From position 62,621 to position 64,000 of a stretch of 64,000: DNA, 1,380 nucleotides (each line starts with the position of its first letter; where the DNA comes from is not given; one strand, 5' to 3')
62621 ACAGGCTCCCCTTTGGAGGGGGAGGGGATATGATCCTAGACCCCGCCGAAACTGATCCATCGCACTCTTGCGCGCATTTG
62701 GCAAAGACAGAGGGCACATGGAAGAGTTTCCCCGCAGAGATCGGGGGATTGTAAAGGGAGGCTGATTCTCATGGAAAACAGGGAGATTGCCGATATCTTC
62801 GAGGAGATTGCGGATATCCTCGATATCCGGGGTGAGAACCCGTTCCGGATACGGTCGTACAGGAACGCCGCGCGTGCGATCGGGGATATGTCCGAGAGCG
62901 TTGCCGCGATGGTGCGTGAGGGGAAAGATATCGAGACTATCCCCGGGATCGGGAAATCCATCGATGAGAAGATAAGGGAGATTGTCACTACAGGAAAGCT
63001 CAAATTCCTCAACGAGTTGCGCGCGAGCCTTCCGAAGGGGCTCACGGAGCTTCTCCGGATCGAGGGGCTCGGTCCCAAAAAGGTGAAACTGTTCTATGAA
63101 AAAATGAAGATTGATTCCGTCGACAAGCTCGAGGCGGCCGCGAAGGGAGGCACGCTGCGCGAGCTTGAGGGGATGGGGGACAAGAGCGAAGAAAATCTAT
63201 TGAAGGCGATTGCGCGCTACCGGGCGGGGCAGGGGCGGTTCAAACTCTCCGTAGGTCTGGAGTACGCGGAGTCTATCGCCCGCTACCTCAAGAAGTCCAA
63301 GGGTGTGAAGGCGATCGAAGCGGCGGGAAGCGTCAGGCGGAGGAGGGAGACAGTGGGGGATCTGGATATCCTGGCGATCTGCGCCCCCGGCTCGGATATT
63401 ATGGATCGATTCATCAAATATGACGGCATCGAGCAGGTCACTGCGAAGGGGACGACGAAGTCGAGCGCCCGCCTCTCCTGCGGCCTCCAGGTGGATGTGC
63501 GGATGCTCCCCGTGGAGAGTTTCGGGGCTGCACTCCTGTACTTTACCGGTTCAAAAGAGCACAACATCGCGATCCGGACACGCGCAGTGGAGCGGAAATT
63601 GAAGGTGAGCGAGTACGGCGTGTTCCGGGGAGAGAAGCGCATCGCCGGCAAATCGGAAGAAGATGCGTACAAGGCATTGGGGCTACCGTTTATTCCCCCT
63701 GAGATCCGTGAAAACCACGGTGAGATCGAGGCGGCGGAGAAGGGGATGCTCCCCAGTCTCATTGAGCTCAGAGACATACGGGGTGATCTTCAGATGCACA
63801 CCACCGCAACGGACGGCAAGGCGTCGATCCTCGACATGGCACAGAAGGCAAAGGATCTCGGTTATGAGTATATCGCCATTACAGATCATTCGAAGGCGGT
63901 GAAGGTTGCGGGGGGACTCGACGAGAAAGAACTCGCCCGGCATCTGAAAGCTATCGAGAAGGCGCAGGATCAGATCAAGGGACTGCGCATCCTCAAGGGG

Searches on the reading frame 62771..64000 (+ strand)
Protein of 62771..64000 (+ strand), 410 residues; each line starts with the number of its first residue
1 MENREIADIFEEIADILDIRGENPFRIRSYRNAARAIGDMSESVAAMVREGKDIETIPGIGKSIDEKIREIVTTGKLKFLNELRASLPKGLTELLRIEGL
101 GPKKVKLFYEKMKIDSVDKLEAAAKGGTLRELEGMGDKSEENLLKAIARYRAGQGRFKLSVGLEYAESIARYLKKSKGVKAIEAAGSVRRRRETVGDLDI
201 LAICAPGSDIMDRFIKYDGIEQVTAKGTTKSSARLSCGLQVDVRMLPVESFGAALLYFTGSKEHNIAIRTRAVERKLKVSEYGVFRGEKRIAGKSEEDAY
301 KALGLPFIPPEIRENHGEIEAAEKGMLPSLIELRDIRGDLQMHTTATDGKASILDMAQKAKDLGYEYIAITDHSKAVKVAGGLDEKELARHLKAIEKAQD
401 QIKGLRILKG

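Call 52: find_homologous_proteins(query=window:62771-64000:+, max_evalue=1e-30)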
Query window:62771-64000:+ (410 aa): 8000 proteins with E <= 1e-30 among 8000 candidates; the best 120 are listed.
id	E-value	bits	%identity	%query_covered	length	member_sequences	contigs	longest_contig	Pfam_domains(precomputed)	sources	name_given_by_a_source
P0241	9.6e-257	869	100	100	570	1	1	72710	PF14520.13,PF14716.14,PF02811.27,PF14791.12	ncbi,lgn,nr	ncbi:MAG: DNA polymerase/3'-5' exonuclease PolX [Candidatus Aureabacteria bacterium]|nr:DNA polymera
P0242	3.6e-242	821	94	100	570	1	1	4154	PF14520.13,PF14716.14,PF02811.27,PF14791.12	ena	-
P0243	4.5e-214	729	82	100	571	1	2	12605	PF14520.13,PF14716.14,PF02811.27,PF14791.12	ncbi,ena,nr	ncbi:MAG: DNA polymerase/3'-5' exonuclease PolX [Candidatus Aureabacteria bacterium]|nr:DNA polymera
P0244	7.1e-213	725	83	100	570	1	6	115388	PF14520.13,PF14716.14,PF02811.27,PF14791.12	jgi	jgi:DNA polymerase (family 10)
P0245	5.8e-212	722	81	100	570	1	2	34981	PF14520.13,PF14716.14,PF02811.27,PF00633.30,PF14791.12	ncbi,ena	-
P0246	3.4e-211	719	81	100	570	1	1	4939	PF14520.13,PF14716.14,PF02811.27,PF00633.30,PF14791.12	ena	-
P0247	1.3e-210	717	82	100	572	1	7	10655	PF14520.13,PF14716.14,PF02811.27,PF14791.12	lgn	-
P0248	4.1e-208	709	80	100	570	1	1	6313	PF14520.13,PF14716.14,PF02811.27,PF00633.30,PF14791.12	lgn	-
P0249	2.0e-207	707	79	100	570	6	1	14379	PF14520.13,PF14716.14,PF02811.27,PF00633.30,PF14791.12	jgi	-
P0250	3.9e-205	699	79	100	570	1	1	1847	PF14520.13,PF14716.14,PF02811.27,PF00633.30,PF14791.12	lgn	-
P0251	4.4e-201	686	79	100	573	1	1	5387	PF14520.13,PF14716.14,PF02811.27,PF00633.30,PF14791.12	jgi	-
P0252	4.0e-200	683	77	100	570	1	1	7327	PF14520.13,PF14716.14,PF02811.27,PF00633.30,PF14791.12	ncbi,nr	ncbi:MAG: DNA polymerase/3'-5' exonuclease PolX [Candidatus Aureabacteria bacterium]|nr:DNA polymera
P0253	2.4e-198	677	78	100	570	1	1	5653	PF14520.13,PF14716.14,PF02811.27,PF14791.12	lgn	-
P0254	4.3e-196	669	76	100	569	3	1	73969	PF14520.13,PF14716.14,PF02811.27,PF14791.12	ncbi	-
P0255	6.3e-195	666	75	100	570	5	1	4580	PF14520.13,PF14716.14,PF02811.27,PF14791.12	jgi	jgi:DNA polymerase (family 10)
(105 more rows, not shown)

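Call 53: find_encoding_contigs(protein=P0242, flank=10000, max_places=4)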
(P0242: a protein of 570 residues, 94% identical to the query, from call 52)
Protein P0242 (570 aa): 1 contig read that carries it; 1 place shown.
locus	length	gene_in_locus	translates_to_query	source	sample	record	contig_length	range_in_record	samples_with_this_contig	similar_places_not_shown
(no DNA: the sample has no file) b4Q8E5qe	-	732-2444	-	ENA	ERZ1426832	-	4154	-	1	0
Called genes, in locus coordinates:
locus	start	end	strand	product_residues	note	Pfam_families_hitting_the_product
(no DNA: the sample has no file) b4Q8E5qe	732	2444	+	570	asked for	PF14716:HHH_8, PF14520:HHH_5, PF14791:DNA_pol_B_thumb, PF02811:PHP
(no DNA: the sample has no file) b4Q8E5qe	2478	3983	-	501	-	PF05359:DUF748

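Call 54: find_encoding_contigs(protein=P0244, flank=10000, max_places=4)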
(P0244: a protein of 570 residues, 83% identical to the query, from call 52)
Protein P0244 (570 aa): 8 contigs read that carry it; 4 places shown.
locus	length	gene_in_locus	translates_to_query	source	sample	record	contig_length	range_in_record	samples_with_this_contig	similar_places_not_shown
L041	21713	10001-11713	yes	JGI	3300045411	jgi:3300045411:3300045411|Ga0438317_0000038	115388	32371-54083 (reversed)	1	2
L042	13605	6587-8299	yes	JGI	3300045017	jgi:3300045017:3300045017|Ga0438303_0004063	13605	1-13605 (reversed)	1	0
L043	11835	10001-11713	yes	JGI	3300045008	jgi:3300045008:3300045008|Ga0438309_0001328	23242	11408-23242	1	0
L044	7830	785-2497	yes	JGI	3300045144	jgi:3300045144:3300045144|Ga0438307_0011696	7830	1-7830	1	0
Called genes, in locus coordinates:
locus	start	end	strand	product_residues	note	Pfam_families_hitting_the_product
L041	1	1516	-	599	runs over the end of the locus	PF06094:GGACT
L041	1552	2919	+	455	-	PF00390:malic, PF03949:Malic_M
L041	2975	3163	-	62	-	-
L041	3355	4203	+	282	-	PF01145:Band_7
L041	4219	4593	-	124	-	-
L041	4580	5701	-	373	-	PF02333:Phytase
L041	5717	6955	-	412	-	PF01595:CNNM, PF00571:CBS, PF03471:CorC_HlyC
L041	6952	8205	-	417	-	PF01595:CNNM, PF00571:CBS (weak), PF03471:CorC_HlyC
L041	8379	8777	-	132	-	-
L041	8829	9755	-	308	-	PF01116:F_bP_aldolase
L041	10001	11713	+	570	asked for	PF14716:HHH_8, PF14520:HHH_5 (weak), PF14791:DNA_pol_B_thumb, PF02811:PHP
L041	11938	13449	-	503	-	PF05359:DUF748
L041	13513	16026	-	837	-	PF02366:PMT, PF13231:PMT_2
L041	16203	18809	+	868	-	-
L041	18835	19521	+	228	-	PF12710:HAD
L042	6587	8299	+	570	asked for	PF14716:HHH_8, PF14520:HHH_5 (weak), PF14791:DNA_pol_B_thumb, PF02811:PHP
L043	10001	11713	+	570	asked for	PF14716:HHH_8, PF14520:HHH_5 (weak), PF14791:DNA_pol_B_thumb, PF02811:PHP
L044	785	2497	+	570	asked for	PF14716:HHH_8, PF14520:HHH_5 (weak), PF14791:DNA_pol_B_thumb, PF02811:PHP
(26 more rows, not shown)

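Call 55: find_encoding_contigs(protein=P0243, flank=10000, max_places=3)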
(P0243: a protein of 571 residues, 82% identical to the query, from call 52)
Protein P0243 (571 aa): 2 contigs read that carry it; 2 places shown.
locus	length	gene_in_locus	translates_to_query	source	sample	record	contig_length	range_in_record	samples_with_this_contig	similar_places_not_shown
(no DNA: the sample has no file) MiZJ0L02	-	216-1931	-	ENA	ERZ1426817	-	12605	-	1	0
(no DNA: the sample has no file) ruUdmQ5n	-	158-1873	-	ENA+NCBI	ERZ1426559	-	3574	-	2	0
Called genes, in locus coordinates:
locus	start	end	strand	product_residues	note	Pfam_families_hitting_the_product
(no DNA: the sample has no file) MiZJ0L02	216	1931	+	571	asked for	PF14716:HHH_8, PF14520:HHH_5 (weak), PF14791:DNA_pol_B_thumb, PF02811:PHP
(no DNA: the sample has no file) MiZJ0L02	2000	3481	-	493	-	PF05359:DUF748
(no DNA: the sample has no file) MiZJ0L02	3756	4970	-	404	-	PF07610:DUF1573, PF22544:HYDIN_VesB_CFA65-like_Ig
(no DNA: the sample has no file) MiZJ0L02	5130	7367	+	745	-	PF13414:TPR_11 (faint), PF00515:TPR_1 (faint), PF07719:TPR_2 (faint), PF13181:TPR_8 (faint), PF14559:TPR_19 (faint), PF13431:TPR_17 (faint)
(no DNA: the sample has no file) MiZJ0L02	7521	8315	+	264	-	PF07608:DUF1571, PF03888:MucB_RseB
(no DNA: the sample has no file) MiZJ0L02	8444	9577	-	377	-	PF02885:Glycos_trans_3N, PF00591:Glycos_transf_3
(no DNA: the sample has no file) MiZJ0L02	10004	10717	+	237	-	PF13489:Methyltransf_23, PF13649:Methyltransf_25, PF08241:Methyltransf_11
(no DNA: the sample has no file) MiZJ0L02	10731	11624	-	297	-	-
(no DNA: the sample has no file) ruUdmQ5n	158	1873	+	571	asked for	PF14716:HHH_8, PF14520:HHH_5 (weak), PF14791:DNA_pol_B_thumb, PF02811:PHP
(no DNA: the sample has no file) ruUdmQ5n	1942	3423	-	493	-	PF05359:DUF748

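Call 76: find_encoding_contigs(protein=P0241, flank=10000, max_places=6)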
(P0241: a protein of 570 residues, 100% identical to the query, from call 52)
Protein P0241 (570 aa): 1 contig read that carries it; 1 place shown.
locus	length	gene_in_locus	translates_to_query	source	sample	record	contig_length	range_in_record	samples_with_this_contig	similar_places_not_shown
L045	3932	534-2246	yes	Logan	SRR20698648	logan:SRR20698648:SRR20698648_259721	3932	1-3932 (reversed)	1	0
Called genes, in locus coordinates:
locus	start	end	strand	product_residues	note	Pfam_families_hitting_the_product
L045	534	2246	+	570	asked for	PF14716:HHH_8, PF14520:HHH_5 (weak), PF14791:DNA_pol_B_thumb, PF02811:PHP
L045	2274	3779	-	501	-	PF05359:DUF748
